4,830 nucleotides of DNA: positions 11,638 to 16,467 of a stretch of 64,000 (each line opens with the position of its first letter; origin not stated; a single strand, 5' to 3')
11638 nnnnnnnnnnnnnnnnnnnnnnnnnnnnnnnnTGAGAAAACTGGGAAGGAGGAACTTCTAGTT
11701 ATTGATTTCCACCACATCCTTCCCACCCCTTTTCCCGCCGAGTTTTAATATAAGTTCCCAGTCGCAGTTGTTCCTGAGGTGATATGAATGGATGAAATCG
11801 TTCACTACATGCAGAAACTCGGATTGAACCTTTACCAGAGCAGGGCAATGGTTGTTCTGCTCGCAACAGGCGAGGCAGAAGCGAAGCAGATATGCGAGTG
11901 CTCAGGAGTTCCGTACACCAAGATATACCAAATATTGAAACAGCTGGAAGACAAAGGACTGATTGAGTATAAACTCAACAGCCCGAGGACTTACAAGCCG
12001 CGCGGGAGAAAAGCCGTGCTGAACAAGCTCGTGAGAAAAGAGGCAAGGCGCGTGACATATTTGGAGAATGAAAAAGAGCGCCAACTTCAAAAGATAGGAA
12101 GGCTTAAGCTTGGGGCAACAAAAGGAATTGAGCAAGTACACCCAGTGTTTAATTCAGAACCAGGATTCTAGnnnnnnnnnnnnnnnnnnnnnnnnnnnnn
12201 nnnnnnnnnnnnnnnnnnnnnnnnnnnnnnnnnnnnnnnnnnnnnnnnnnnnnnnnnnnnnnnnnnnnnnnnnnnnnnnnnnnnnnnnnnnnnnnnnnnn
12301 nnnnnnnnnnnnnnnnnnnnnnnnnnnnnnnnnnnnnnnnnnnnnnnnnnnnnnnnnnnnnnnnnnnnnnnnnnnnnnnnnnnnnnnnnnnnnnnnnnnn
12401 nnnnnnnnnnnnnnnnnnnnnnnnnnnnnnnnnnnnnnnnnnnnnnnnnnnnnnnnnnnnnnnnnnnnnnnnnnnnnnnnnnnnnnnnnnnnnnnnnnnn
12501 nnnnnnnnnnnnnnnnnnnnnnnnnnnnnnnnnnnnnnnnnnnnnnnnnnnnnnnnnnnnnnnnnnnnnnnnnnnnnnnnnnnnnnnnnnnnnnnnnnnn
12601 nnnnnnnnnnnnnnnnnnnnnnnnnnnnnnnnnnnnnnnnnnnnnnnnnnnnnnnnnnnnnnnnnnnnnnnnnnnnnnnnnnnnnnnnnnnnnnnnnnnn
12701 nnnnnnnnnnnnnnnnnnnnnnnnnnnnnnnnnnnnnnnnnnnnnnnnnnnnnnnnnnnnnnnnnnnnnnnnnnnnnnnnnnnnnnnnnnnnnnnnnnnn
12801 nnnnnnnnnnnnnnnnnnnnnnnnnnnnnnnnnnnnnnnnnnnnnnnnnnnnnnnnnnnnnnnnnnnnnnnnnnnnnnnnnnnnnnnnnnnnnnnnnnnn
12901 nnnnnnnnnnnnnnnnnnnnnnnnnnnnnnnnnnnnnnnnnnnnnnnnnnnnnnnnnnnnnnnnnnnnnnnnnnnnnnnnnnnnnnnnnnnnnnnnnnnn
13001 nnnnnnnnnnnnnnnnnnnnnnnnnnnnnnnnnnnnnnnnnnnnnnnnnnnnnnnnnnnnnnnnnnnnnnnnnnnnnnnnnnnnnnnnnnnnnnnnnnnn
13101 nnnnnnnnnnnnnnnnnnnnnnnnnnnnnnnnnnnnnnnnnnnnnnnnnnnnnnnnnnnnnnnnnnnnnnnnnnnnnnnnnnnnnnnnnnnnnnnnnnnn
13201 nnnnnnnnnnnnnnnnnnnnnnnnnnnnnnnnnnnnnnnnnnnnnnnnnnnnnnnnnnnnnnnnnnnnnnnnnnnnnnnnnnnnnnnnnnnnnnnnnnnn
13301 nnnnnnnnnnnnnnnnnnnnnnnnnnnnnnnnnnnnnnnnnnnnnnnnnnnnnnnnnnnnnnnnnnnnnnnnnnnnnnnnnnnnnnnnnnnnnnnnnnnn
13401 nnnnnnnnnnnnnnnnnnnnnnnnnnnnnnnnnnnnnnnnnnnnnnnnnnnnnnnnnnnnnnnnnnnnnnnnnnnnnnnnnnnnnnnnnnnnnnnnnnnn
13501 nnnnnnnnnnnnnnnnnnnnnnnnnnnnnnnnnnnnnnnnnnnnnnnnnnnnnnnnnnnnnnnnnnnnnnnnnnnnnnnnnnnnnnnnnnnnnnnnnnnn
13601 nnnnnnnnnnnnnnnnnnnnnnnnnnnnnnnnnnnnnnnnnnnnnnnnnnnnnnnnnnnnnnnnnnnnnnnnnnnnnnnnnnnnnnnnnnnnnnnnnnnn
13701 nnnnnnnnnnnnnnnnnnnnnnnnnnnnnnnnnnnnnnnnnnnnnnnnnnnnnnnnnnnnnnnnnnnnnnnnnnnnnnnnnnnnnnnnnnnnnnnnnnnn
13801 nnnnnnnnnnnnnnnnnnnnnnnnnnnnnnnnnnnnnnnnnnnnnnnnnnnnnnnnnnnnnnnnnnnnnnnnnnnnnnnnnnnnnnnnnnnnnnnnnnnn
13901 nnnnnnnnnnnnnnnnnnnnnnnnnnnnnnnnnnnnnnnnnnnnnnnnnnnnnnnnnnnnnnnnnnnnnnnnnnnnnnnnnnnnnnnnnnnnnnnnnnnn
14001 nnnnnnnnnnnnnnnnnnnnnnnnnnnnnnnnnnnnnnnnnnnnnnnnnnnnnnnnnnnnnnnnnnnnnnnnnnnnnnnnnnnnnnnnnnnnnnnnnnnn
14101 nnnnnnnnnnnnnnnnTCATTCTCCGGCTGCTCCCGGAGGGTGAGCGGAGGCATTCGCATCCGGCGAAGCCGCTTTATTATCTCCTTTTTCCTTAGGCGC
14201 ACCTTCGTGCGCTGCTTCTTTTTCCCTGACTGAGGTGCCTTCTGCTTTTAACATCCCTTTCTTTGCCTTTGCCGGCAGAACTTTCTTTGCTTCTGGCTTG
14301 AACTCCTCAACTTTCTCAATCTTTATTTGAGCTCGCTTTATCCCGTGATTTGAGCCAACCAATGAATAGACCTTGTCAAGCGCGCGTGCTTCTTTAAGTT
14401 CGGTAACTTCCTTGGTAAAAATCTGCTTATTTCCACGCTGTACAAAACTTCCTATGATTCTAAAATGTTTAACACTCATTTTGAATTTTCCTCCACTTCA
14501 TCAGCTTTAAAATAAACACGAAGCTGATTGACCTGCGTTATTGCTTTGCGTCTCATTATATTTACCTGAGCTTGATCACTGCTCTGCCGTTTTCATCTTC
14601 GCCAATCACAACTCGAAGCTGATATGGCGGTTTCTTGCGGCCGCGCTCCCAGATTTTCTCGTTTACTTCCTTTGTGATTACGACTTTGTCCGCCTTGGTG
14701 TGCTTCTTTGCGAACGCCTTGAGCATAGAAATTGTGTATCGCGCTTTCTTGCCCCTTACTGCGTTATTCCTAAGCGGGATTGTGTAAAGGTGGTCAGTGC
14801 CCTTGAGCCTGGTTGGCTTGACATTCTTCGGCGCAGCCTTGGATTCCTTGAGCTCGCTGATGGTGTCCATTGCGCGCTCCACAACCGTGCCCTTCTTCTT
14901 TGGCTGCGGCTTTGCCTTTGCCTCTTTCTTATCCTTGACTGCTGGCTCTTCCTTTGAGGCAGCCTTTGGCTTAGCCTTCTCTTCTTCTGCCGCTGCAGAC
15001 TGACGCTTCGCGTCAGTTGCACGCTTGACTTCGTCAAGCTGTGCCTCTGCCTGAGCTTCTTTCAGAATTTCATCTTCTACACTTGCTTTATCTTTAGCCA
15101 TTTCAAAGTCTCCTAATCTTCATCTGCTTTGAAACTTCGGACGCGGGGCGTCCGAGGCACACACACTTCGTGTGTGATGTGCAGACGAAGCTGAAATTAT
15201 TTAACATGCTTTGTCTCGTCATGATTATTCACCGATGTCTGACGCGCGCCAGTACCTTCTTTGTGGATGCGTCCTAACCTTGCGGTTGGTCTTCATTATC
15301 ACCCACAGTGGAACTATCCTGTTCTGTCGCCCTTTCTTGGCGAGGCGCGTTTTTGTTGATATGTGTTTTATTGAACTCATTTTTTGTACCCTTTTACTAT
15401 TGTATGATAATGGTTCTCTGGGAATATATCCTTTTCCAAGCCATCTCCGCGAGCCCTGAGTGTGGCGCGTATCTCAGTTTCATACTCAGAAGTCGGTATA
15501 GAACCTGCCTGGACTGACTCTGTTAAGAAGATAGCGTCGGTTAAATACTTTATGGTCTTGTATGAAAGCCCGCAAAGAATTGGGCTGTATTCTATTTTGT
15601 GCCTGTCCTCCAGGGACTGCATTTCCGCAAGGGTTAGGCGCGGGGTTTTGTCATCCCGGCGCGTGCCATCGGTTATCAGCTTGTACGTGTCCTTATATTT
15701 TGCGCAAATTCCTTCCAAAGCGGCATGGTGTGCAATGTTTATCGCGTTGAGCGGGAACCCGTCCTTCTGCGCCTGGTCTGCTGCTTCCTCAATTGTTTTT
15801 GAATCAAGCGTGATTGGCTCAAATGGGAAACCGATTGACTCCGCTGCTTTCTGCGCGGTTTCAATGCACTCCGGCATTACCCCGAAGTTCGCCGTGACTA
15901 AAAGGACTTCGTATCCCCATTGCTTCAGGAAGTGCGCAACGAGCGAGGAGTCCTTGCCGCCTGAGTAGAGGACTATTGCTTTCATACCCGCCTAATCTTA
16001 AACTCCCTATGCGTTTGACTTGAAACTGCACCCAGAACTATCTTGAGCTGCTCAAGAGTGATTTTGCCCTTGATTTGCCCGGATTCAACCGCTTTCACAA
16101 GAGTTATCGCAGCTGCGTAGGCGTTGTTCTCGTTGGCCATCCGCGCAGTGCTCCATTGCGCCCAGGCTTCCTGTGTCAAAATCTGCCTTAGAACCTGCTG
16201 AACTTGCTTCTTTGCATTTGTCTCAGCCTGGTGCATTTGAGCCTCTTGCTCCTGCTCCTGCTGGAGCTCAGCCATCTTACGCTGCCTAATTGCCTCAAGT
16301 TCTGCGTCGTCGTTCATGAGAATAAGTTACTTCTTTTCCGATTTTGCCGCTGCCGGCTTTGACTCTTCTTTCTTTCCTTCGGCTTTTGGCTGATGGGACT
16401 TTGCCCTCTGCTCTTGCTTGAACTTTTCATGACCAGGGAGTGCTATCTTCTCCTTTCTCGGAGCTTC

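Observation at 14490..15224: A conserved hairpin / Shine-Dalgarno / start leader cassette (E-element) precedes four unrelated genes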

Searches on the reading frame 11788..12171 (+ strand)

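Call 57: search_protein_families(library=pfam, proteins=[window:11788-12171:+], max_evalue=0.0001)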
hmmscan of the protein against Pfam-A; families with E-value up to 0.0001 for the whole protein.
window:11788-12171:+ (127 aa): 1 family
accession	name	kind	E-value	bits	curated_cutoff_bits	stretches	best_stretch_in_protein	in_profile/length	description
PF01978.25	TrmB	-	5.3e-18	65.1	25.6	1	8-71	1-64/68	Sugar-specific transcriptional regulator TrmB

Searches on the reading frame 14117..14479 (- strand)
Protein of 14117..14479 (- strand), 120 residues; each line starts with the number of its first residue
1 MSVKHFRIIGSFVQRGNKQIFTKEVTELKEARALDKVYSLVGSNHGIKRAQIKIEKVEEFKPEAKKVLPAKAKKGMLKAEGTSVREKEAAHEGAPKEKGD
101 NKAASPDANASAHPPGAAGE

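Call 11: find_encoding_contigs(protein=window:14117-14479:-, flank=10000, max_places=10)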
Protein window:14117-14479:- (120 aa): no gene with exactly this product is on record in the collection.

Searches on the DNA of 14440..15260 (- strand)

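Call 75: search_rna_families(source=window, start=14440, end=15260, threshold=evalue, max_evalue=1)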
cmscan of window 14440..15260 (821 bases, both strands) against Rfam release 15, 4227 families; matches with E-value up to 1: 1.
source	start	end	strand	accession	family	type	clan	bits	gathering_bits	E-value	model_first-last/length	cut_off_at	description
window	14989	15022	-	RF01333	CRISPR-DR20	Gene; CRISPR;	-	21.9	42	0.069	1-36/36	no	CRISPR RNA direct repeat element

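Call 78: build_rna_model(alignment_id=A1, structure=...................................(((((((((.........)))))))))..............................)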
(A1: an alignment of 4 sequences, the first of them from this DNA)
Model R1 built from alignment A1 (4 sequences, 92 columns); structure: as given.
model positions 85; base pairs 9; branch points 0; effective number of sequences 2.77; information 0.668 bits per position. Calibrated on 0.2 Mb of random sequence (short: E-values are rough).
structure used (alignment columns):
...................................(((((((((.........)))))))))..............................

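Call 79: search_with_rna_model(model_id=R1, sources=[window, L001, L062, L064, L065, L066, L067], max_evalue=1)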
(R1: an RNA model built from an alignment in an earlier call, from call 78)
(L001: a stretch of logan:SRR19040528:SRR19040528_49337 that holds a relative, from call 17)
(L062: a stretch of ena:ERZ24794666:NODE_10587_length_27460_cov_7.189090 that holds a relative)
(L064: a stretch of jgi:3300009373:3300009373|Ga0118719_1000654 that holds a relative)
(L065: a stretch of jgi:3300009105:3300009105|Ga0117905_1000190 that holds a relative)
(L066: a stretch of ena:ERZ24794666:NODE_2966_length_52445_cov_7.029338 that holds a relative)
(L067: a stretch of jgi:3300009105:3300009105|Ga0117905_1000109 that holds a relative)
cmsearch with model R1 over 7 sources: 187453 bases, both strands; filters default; matches with E-value up to 1: 4.
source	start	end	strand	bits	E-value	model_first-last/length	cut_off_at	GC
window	45011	45095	+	91.1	6e-15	1-85/85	no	0.44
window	14471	14556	-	79.3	1.2e-12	1-85/85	no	0.37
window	15093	15222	-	75.2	7.6e-12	1-85/85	no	0.45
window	24861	24945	-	70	7.8e-11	1-85/85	no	0.41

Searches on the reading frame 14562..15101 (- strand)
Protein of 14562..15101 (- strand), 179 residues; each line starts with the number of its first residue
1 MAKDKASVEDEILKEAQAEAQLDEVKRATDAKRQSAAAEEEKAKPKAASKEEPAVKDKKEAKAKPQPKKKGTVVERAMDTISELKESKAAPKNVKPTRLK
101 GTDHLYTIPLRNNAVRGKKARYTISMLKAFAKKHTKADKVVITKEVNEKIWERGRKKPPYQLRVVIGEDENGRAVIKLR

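Call 15: find_homologous_proteins(query=window:14562-15101:-, max_evalue=0.00001)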
Query window:14562-15101:- (179 aa): 7 proteins with E <= 0.00001 among 539 candidates.
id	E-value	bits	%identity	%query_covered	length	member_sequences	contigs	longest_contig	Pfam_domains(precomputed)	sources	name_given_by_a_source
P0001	6.6e-102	356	100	100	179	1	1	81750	PF01198.25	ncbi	ncbi:MAG: hypothetical protein ABIG20_03030 [archaeon]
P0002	9.4e-41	158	52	98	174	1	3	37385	PF01198.25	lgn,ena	-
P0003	1.3e-8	53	44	41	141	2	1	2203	PF01198.25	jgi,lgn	jgi:large subunit ribosomal protein L31e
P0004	2.7e-6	46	38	42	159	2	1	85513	PF01198.25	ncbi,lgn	-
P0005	7.2e-6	44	41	41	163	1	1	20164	PF01198.25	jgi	jgi:large subunit ribosomal protein L31e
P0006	7.3e-6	44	41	41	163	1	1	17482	PF01198.25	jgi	jgi:large subunit ribosomal protein L31e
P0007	8.9e-6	44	37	42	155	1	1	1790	PF01198.25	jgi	jgi:large subunit ribosomal protein L31e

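Call 17: find_encoding_contigs(protein=P0002, flank=10000, max_places=6)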
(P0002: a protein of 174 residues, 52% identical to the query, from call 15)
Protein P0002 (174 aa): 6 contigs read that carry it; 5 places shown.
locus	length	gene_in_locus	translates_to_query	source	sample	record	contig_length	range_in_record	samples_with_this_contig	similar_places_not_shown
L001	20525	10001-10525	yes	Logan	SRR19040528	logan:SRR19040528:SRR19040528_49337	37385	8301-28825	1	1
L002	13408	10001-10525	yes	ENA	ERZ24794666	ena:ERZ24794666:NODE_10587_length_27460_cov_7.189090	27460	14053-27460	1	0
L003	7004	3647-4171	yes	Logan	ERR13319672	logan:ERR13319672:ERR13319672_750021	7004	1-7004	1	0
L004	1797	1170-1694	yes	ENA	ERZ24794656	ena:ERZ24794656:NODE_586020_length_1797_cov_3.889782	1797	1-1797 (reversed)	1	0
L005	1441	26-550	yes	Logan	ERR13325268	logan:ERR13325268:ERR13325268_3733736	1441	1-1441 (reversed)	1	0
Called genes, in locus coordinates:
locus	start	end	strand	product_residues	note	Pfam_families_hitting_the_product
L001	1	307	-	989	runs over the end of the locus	PF02700:PurS (faint), PF18072:FGAR-AT_linker, PF00586:AIRS, PF02769:AIRS_C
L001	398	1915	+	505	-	PF08903:DUF1846, PF20921:DUF1846_C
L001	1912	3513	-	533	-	PF06418:CTP_synth_N, PF00117:GATase, PF07722:Peptidase_C26 (faint)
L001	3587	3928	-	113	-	-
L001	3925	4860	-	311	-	PF01259:SAICAR_synt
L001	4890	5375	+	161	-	-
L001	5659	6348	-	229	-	-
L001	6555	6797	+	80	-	-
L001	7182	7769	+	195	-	PF01090:Ribosomal_S19e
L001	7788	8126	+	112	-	PF01984:dsDNA_bind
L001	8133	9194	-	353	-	-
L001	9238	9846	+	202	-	PF24167:DUF7411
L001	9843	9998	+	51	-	PF00832:Ribosomal_L39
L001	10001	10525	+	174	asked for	PF01198:Ribosomal_L31e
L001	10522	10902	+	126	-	PF01775:Ribosomal_L18A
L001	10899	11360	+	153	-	PF01920:Prefoldin_2 (faint), PF02996:Prefoldin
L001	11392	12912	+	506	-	PF02881:SRP54_N, PF00448:SRP54, PF13604:AAA_30 (faint)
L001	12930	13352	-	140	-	-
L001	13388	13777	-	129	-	PF01978:TrmB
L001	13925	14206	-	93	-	-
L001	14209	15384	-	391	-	PF01966:HD, PF19276:HD_assoc_2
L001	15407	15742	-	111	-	-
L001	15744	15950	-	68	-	-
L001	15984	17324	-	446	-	PF00890:FAD_binding_2, PF01266:DAO, PF01494:FAD_binding_3 (weak), PF01593:Amino_oxidase, PF01946:Thi4 (faint), PF12831:FAD_oxidored (weak), PF13450:NAD_binding_8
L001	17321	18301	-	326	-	PF00348:polyprenyl_synt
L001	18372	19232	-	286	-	PF01040:UbiA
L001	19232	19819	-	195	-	PF13489:Methyltransf_23, PF07021:MetW (faint), PF13847:Methyltransf_31 (faint), PF08241:Methyltransf_11, PF13649:Methyltransf_25 (weak)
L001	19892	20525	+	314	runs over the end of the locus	PF04055:Radical_SAM, PF13353:Fer4_12 (faint), PF13186:SPASM (weak)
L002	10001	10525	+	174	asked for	PF01198:Ribosomal_L31e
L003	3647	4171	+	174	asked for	PF01198:Ribosomal_L31e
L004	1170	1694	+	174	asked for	PF01198:Ribosomal_L31e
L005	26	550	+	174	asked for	PF01198:Ribosomal_L31e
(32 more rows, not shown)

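Call 18: find_encoding_contigs(protein=P0001, flank=10000, max_places=3)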
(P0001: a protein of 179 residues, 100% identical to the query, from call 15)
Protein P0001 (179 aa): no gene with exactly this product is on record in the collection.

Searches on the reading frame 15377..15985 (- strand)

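Call 57: search_protein_families(library=pfam, proteins=[window:15377-15985:-], max_evalue=0.0001)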
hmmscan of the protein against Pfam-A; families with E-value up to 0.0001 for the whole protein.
window:15377-15985:- (202 aa): 3 families
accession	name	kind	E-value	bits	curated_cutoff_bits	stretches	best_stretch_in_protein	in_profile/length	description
PF24167.1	DUF7411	-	1.4e-61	207.9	28.7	1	1-199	1-194/194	Family of unknown function (DUF7411)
PF06508.19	QueC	-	1.6e-05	24.9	22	1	2-68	1-66/210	Queuosine biosynthesis protein QueC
PF00764.25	Arginosuc_synth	-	5.9e-05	23.6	27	1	3-63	2-62/162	Arginosuccinate synthase N-terminal HUP domain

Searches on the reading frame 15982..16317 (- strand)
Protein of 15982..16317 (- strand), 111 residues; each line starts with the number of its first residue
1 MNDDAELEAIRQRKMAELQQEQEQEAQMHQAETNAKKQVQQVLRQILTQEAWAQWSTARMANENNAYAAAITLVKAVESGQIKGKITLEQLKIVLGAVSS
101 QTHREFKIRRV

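Call 57: search_protein_families(library=pfam, proteins=[window:15982-16317:-], max_evalue=0.0001)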
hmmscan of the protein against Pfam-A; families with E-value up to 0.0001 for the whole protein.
window:15982-16317:- (111 aa): 1 family
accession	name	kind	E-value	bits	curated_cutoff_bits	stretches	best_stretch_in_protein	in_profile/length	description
PF01984.25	dsDNA_bind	-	3.4e-17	63.1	26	1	10-108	1-101/106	Double-stranded DNA-binding domain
